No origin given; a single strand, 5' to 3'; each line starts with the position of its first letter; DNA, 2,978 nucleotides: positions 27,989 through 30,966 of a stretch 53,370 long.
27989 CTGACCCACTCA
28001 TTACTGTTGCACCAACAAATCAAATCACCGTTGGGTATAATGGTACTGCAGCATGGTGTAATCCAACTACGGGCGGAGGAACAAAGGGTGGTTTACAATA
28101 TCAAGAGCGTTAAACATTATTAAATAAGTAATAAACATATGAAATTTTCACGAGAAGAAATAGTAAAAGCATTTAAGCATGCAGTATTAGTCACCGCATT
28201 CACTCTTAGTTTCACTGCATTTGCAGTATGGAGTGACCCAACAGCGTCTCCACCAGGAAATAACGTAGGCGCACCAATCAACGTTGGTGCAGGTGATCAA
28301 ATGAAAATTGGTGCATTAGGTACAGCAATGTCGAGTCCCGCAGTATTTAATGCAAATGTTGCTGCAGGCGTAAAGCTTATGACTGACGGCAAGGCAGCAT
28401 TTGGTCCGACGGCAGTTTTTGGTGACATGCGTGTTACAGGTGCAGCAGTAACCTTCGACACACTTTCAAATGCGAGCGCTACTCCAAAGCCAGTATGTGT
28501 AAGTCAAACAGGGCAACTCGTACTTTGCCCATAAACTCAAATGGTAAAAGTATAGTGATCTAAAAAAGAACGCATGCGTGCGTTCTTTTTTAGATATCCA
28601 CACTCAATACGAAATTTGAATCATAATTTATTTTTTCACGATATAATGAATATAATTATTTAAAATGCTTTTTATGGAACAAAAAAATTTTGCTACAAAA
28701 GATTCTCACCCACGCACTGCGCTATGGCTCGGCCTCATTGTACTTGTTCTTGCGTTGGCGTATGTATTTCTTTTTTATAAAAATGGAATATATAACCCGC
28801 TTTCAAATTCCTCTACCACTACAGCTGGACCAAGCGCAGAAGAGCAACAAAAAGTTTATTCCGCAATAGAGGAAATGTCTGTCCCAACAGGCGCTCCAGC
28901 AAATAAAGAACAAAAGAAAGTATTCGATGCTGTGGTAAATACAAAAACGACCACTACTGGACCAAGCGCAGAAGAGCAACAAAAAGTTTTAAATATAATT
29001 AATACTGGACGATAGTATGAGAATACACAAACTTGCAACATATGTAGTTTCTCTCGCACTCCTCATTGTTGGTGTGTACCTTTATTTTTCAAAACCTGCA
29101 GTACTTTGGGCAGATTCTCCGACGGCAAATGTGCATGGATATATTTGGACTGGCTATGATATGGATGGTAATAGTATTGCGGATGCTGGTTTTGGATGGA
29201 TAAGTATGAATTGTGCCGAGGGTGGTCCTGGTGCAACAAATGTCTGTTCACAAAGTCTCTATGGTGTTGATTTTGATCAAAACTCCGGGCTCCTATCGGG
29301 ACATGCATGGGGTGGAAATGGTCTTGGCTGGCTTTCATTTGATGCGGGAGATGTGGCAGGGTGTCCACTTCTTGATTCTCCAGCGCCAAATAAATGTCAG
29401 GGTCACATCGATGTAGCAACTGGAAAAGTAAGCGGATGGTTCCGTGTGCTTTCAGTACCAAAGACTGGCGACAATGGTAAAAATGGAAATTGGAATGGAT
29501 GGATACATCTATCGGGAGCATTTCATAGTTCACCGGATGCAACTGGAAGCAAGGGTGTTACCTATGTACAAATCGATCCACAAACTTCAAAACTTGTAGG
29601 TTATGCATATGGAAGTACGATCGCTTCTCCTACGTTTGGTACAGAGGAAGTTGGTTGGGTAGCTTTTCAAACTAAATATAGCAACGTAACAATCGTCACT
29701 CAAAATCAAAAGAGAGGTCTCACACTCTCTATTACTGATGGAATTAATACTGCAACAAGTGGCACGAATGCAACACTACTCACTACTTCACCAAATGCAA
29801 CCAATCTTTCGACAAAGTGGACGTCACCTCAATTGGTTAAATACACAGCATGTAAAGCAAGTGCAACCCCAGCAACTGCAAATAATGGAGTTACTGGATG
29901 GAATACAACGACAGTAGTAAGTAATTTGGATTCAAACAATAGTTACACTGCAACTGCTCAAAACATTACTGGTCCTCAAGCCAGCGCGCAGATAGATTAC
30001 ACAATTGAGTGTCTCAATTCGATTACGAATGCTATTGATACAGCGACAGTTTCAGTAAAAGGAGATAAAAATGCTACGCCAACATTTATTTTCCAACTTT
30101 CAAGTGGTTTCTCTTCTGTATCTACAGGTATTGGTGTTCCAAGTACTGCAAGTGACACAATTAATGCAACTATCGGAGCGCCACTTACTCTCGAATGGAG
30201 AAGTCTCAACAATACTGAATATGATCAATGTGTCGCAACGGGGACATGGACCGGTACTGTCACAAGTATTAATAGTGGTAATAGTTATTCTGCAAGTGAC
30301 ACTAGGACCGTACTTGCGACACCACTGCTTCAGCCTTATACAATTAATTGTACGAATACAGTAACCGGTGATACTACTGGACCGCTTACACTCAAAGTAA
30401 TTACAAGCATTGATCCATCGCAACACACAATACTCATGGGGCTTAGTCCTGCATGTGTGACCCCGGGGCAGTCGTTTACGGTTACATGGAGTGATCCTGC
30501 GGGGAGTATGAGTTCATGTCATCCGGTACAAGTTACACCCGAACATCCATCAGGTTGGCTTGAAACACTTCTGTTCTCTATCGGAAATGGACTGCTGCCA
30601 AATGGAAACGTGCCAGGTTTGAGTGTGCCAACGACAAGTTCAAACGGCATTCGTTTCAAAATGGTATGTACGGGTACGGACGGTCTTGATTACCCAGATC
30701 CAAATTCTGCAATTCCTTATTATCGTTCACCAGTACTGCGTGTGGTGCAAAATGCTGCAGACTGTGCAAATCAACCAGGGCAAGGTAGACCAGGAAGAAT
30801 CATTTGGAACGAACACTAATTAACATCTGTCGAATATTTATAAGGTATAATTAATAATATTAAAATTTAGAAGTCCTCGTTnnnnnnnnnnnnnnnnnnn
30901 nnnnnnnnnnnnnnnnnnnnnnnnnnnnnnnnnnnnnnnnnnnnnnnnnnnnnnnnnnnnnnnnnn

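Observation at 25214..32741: Two tandem copies of a three-gene secreted/surface module with no recognisable assembly machinery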

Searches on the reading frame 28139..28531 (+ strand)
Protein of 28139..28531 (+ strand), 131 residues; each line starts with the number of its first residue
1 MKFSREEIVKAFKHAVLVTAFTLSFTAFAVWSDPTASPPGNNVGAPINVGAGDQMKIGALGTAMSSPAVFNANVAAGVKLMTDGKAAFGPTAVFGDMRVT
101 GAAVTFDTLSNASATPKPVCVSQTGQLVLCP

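Call 3: search_protein_families(library=pfam, proteins=[window:28139-28531:+], max_evalue=1)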
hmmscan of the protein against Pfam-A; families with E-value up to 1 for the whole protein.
window:28139-28531:+ (131 aa): 0 families

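Call 4: search_protein_families(library=ncbifam, proteins=[window:28139-28531:+], max_evalue=1)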
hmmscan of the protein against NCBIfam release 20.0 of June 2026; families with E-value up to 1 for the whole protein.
window:28139-28531:+ (131 aa): 0 families

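Call 10: search_protein_families(library=phrogs, proteins=[window:28139-28531:+], max_evalue=0.1)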
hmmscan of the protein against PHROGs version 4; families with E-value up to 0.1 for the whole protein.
window:28139-28531:+ (131 aa): 0 families

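Call 18: find_homologous_proteins(query=A2, max_evalue=0.001)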
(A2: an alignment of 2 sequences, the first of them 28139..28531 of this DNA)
Query A2 (2 sequences) (131 aa, profile of the alignment): 12 proteins with E <= 0.001 among 8000 candidates.
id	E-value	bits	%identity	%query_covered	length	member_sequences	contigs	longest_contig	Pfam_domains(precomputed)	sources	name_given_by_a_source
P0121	9.0e-263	890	39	34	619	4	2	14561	-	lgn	-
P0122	1.9e-122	428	41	34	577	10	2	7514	-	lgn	-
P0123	1.1e-105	372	41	34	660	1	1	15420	-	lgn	-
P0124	1.1e-59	221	99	100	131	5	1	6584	-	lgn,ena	-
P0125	7.3e-43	165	73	100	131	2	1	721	-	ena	-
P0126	2.7e-38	150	69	100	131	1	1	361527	-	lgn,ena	-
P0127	5.2e-34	136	32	50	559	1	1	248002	PF21722.5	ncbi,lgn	-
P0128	1.3e-6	46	46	43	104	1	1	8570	-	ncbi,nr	ncbi:hypothetical protein KJ636_00915 [Patescibacteria group bacterium]|nr:hypothetical protein [Pat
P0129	2.9e-6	45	41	54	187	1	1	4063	-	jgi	jgi:hypothetical protein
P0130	3.0e-5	41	75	6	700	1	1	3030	PF13884.12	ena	-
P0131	2.4e-4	38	39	18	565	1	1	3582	PF13884.12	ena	-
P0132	7.4e-4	37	63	24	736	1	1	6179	PF13884.12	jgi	-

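Call 19: find_encoding_contigs(protein=P0126, flank=10000, max_places=3)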
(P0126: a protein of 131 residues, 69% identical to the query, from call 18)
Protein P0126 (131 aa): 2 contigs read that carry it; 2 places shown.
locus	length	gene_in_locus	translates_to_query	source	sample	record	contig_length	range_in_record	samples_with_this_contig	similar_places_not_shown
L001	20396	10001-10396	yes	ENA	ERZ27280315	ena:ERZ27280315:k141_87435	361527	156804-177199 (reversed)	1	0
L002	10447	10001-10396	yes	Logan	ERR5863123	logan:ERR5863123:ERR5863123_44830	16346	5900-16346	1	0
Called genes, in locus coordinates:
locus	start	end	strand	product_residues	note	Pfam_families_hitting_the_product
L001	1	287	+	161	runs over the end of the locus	-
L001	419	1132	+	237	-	-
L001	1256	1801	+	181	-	-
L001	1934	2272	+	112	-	-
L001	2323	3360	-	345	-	PF05697:Trigger_N, PF05698:Trigger_C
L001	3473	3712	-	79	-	-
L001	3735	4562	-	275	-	-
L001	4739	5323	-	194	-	PF00719:Pyrophosphatase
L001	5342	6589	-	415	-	PF08529:NusA_N, PF00575:S1 (weak), PF13184:KH_NusA_1st, PF26594:KH_NusA_2nd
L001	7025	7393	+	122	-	-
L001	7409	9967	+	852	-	-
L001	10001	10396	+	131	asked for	-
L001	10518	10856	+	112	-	-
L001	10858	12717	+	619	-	-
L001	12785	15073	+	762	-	-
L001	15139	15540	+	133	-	-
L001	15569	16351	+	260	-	PF00121:TIM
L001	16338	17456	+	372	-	PF00162:PGK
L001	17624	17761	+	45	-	-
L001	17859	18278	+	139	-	-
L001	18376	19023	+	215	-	-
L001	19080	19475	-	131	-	PF11969:DcpS_C, PF01230:HIT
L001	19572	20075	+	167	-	-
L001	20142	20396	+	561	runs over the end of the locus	PF01368:DHH, PF02272:DHHA1 (weak), PF17768:RecJ_OB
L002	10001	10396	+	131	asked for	-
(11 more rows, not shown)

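Call 20: find_encoding_contigs(protein=P0127, flank=10000, max_places=3)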
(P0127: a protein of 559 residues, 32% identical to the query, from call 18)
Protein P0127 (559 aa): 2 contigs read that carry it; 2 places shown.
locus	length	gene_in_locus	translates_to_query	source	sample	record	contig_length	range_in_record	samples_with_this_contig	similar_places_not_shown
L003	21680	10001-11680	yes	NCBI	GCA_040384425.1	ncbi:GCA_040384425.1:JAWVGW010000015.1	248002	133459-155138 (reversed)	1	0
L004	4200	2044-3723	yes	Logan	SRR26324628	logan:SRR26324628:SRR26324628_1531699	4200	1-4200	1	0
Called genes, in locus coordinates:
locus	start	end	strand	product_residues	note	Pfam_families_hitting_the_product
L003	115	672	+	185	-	PF00140:Sigma70_r1_2, PF04542:Sigma70_r2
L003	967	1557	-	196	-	PF00574:CLP_protease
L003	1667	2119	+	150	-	-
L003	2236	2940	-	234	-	PF01471:PG_binding_1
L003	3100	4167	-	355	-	PF05697:Trigger_N, PF05698:Trigger_C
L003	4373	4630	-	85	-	-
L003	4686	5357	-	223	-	-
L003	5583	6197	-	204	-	PF00293:NUDIX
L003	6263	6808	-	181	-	PF00719:Pyrophosphatase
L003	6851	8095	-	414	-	PF08529:NusA_N, PF13184:KH_NusA_1st, PF26594:KH_NusA_2nd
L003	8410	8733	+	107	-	-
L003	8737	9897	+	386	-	-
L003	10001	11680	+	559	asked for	PF21722:Gly_rich_2 (weak)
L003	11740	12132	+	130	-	-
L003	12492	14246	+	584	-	PF05157:MshEN, PF00437:T2SSE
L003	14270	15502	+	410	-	PF00482:T2SSF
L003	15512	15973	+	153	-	-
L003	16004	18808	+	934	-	PF16656:Pur_ac_phosph_N (weak), PF17957:Big_7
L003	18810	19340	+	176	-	-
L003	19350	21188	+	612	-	-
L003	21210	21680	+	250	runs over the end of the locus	PF00121:TIM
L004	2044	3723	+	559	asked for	PF21722:Gly_rich_2 (weak)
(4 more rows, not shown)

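Call 58: search_protein_representatives(alignment_id=A7)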
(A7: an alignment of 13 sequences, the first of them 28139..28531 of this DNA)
Query: 13 sequences, 116 profile positions. Proteins with E-value up to 0.001 (for the whole library): 25776; up to 1e-10: 7329; up to 1e-30: 82. The best 150 are listed.
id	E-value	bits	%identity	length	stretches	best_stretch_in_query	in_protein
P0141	3.3e-69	246.7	-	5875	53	54-100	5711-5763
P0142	2.8e-60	218.0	-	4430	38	54-103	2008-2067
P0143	1.3e-58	212.6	-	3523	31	26-92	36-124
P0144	6.2e-49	181.4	-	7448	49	58-98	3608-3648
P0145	1.9e-43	163.7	-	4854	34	54-94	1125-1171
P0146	1.5e-42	160.8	-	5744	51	59-95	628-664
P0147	1.8e-42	160.6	-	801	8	3-92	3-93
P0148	6.8e-42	158.7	-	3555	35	67-103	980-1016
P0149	1.4e-41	157.7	-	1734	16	2-101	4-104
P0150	3.9e-41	156.2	-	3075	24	55-100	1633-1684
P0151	4.7e-41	156.0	-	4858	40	54-103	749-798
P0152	4.7e-40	152.8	-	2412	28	56-97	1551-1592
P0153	5.9e-40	152.4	-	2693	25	56-106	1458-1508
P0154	1.3e-39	151.3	-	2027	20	57-104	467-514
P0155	2.1e-39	150.7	-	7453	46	60-101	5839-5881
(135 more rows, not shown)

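Call 68: search_protein_families(library=pfam, proteins=[L003:15512-15970:+, L003:16004-18805:+, L003:18810-19337:+, L003:19350-21185:+, L003:11740-12129:+, L001:15139-15537:+, L001:12785-15070:+], max_evalue=0.01)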
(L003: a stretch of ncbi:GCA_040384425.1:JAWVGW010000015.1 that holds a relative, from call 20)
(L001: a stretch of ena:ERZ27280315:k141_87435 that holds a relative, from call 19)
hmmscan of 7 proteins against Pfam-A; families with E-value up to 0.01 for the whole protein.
L003:15512-15970:+ (153 aa): 1 family
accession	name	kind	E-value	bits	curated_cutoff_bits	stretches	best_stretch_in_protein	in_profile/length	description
PF07963.17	N_methyl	-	6.6e-05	22.8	21.2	1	6-29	3-26/27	Prokaryotic N-terminal methylation motif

L003:16004-18805:+ (934 aa): 2 families
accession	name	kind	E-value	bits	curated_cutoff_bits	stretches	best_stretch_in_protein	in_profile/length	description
PF17957.7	Big_7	-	1.7e-53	179.6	24.1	4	292-359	1-70/70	Bacterial Ig domain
PF16656.11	Pur_ac_phosph_N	-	2.4e-06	28.4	30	1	156-283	10-93/93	Purple acid Phosphatase, N-terminal domain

L003:18810-19337:+ (176 aa): 0 families

L003:19350-21185:+ (612 aa): 1 family
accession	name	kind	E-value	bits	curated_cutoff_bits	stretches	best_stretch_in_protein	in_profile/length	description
PF04519.19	Bactofilin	-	0.0046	17.6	27.9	0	420-468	41-82/98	Polymer-forming cytoskeletal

L003:11740-12129:+ (130 aa): 0 families

L001:15139-15537:+ (133 aa): 0 families

L001:12785-15070:+ (762 aa): 0 families

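Call 80: find_related_loci(query=A9, collection=metagenome_contigs, flank=10000)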
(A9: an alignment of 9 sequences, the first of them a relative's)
Query A9 (584 aa) in metagenome_contigs; peptide patterns used: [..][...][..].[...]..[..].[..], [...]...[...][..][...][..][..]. (x = any residue, [..] = any of these).
600 stretches matched a pattern (row limit reached: there are more); 596 encode a relative of the query (tblastn E <= 1e-3); the best 80 are kept; 80 distinct loci.
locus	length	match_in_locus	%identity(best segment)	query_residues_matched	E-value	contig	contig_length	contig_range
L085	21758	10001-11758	72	1-584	0e+0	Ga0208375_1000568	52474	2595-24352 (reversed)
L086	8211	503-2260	71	1-584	0e+0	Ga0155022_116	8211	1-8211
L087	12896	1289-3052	70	1-584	0e+0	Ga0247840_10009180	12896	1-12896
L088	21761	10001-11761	70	1-584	0e+0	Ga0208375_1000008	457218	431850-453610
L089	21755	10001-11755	71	1-584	0e+0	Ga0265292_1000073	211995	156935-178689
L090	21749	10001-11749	67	1-584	0e+0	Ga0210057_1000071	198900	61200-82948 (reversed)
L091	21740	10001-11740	66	3-584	0e+0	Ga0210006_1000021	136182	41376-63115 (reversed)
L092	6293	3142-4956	64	1-584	0e+0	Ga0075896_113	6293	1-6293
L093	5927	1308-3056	65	3-584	0e+0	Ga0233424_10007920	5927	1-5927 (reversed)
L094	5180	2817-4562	65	1-584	0e+0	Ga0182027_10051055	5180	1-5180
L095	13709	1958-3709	63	1-584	0e+0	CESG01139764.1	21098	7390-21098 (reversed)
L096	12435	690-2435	63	1-584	0e+0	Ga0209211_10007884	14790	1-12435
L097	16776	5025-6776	62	1-584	0e+0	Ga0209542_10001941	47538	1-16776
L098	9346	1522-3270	61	1-584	0e+0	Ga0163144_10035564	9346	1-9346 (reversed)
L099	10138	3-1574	67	61-584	0e+0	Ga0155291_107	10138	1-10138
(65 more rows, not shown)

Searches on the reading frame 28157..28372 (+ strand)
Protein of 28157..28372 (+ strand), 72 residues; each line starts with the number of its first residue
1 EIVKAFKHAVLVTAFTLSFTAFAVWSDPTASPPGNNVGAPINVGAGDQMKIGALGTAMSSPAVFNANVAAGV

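Call 48: find_homologous_proteins(query=A6, max_evalue=0.001)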
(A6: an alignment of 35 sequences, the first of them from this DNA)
Query A6 (35 sequences) (72 aa, profile of the alignment): 8 proteins with E <= 0.001 among 461 candidates.
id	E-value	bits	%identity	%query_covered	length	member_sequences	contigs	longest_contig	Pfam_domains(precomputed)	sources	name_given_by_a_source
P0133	3.7e-20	89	35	72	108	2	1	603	-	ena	-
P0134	4.5e-20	89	37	75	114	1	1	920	-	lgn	-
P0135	1.5e-19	87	32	75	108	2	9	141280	-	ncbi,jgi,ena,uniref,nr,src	ncbi:hypothetical protein A3C86_00895 [Candidatus Kaiserbacteria bacterium RIFCSPHIGHO2_02_FULL_49_1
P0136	3.4e-19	86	36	99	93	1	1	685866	-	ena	-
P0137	1.3e-16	78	39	63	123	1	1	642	-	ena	-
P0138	7.8e-16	75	38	71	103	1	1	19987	-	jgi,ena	-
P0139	1.0e-13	69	38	72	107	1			-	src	-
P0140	4.0e-10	57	38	56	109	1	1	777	-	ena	-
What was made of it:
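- Tried and rejected: The third search, with the short G3 N-terminal profile, returned only 8 short proteins (call 48).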

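Call 73: search_solved_structures(query=A6, max_evalue=1)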
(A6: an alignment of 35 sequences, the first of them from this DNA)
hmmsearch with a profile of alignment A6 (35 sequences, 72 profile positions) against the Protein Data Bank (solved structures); distinct sequences matched with E-value up to 1: 0.

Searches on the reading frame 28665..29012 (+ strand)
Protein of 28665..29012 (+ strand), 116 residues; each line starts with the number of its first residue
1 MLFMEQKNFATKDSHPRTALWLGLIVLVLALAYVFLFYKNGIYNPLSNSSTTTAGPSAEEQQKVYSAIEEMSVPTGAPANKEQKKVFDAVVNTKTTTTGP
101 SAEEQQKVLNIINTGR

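Call 3: search_protein_families(library=pfam, proteins=[window:28665-29012:+], max_evalue=1)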
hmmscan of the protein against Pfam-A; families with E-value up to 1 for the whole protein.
window:28665-29012:+ (116 aa): 1 family
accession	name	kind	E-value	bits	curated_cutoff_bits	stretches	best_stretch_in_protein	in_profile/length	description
PF14715.11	FixP_N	-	0.18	12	24.9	1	15-43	19-47/48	N-terminal domain of cytochrome oxidase-cbb3, FixP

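Call 4: search_protein_families(library=ncbifam, proteins=[window:28665-29012:+], max_evalue=1)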
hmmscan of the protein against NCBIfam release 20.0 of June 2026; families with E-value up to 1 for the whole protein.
window:28665-29012:+ (116 aa): 1 family
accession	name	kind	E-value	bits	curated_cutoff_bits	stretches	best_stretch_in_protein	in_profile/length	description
NF033885.1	conj_TraP_IncI1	equivalog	0.00012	21.9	135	1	19-108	14-101/217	conjugal transfer protein TraP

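Call 10: search_protein_families(library=phrogs, proteins=[window:28665-29012:+], max_evalue=0.1)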
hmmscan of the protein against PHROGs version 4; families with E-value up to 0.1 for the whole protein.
window:28665-29012:+ (116 aa): 2 families
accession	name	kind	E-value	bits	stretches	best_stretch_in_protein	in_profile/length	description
phrog_12482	-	unknown function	0.012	16.3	0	99-116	31-48/61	-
phrog_37690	-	unknown function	0.08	13.7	1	17-112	15-108/175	-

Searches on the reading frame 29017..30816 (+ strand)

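Call 3: search_protein_families(library=pfam, proteins=[window:29017-30816:+], max_evalue=1)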
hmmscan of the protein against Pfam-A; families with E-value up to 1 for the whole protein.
window:29017-30816:+ (600 aa): 0 families

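Call 4: search_protein_families(library=ncbifam, proteins=[window:29017-30816:+], max_evalue=1)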
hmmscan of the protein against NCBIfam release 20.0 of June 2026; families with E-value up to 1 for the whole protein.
window:29017-30816:+ (600 aa): 0 families

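Call 10: search_protein_families(library=phrogs, proteins=[window:29017-30816:+], max_evalue=0.1)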
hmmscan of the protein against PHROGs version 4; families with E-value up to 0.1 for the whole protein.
window:29017-30816:+ (600 aa): 1 family
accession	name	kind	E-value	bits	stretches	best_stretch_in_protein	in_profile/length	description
phrog_7836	-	unknown function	0.032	15.1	1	299-354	4-61/92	-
